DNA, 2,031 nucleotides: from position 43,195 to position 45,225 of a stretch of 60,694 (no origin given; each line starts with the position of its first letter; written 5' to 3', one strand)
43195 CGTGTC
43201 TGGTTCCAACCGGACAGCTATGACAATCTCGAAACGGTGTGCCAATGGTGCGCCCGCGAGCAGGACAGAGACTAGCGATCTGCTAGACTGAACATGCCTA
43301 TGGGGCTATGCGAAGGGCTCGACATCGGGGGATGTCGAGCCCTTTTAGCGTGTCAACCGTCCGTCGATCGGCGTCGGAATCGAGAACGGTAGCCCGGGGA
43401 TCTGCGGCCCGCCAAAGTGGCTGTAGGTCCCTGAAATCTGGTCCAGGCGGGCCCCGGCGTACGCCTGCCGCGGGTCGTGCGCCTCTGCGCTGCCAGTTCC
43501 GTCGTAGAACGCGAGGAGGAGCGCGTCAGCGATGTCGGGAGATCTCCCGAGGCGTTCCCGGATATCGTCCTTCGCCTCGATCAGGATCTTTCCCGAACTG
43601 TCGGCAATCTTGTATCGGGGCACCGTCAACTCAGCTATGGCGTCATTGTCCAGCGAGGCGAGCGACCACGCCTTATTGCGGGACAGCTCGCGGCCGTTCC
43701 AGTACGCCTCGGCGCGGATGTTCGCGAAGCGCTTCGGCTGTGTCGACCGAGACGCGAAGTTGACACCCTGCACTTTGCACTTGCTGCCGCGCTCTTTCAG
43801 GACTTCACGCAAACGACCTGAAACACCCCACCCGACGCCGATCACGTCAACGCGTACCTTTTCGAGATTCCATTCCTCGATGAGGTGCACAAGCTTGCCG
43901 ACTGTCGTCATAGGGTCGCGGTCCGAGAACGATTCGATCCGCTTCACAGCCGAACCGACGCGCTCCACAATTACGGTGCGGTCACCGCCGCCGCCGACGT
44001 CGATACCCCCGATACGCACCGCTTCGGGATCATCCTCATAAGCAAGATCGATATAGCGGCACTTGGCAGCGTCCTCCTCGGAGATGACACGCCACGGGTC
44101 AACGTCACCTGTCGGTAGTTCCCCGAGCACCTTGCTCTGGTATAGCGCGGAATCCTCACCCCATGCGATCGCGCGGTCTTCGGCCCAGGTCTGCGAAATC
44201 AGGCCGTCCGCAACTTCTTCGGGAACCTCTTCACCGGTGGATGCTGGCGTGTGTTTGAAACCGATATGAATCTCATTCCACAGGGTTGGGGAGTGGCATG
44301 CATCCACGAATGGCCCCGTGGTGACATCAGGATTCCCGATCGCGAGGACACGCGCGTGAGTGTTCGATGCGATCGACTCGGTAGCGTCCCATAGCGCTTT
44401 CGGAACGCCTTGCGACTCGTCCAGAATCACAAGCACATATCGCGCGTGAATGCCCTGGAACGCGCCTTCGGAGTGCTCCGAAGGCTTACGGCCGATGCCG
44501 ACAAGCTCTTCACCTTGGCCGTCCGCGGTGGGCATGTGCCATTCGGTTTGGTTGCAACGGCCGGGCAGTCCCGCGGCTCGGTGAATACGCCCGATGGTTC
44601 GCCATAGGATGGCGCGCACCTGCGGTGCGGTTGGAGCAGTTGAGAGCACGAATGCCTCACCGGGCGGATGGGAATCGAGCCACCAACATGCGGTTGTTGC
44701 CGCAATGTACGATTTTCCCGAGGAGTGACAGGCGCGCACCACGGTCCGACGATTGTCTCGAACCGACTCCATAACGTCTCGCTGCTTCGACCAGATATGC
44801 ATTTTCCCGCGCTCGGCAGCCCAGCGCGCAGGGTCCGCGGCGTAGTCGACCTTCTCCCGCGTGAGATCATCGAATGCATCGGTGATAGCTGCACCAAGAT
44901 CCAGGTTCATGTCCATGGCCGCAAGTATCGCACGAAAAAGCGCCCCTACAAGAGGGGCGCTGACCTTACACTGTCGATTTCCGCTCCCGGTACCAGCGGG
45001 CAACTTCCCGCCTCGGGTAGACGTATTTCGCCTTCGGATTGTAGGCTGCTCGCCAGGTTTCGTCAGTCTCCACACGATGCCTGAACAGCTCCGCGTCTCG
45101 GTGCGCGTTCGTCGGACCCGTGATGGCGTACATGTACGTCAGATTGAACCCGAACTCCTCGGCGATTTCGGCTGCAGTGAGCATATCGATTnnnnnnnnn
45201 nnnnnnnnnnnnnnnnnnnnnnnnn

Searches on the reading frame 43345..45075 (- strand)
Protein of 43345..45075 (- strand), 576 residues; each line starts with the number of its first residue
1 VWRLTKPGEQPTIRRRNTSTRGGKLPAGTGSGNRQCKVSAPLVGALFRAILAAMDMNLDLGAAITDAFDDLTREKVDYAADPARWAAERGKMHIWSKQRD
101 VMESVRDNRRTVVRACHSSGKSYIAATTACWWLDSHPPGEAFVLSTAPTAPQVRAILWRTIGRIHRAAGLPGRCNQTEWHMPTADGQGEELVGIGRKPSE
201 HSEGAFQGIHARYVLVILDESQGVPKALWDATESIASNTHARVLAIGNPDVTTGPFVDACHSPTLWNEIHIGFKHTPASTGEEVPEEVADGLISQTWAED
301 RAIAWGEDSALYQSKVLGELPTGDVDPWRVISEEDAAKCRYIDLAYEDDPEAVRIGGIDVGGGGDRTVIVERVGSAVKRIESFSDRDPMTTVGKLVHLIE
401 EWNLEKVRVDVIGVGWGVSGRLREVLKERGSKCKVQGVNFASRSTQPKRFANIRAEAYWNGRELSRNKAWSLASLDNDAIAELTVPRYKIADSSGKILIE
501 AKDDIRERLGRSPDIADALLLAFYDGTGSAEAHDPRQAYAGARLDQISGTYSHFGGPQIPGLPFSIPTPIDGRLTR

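Call 64: search_protein_families(library=phrogs, proteins=[window:43345-45075:-], max_evalue=0.00001)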
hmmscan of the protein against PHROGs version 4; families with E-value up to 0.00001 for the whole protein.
window:43345-45075:- (576 aa): 2 families
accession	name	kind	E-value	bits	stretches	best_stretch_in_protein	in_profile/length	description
phrog_2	-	head and packaging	1.1e-34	121.3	1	77-530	250-596/807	terminase large subunit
phrog_5902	-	unknown function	1.5e-13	51.8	1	78-324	18-262/359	-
